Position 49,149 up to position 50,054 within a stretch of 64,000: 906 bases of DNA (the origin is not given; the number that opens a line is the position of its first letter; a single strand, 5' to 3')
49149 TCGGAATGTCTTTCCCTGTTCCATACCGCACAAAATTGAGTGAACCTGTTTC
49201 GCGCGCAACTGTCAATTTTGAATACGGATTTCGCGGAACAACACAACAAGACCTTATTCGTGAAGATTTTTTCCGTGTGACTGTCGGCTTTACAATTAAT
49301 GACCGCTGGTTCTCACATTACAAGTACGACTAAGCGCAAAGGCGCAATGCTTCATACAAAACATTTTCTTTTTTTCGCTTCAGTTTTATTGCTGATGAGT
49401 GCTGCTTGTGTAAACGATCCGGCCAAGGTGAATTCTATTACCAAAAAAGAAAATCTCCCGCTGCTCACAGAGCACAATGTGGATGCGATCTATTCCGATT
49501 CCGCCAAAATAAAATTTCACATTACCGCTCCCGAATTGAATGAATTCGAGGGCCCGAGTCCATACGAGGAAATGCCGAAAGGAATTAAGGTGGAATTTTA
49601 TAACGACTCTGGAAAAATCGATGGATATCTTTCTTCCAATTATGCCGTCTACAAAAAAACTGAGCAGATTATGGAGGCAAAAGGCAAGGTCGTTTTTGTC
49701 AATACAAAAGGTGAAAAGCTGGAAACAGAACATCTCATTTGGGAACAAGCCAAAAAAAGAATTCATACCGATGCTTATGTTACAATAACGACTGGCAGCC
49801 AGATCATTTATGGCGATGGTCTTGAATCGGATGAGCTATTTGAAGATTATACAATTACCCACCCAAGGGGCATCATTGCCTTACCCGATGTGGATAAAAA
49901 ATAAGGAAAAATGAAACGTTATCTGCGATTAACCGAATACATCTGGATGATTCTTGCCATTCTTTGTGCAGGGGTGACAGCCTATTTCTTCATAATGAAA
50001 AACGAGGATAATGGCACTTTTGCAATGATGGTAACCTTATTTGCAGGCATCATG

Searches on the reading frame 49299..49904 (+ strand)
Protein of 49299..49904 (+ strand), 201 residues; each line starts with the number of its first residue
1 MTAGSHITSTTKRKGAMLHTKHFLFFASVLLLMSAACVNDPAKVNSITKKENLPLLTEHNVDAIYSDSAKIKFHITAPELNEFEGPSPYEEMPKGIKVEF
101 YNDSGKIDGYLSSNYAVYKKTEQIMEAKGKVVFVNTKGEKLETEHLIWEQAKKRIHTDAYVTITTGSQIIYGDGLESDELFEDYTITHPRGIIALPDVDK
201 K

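Call 18: search_protein_families(library=pfam, proteins=[window:49299-49904:+], max_evalue=0.001)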
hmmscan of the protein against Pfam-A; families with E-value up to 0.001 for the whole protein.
window:49299-49904:+ (201 aa): 1 family
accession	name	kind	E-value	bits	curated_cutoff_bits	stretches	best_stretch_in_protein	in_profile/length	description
PF06835.18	LptC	-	4.1e-07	30.2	21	1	32-178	8-158/175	Lipopolysaccharide-assembly, LptC-related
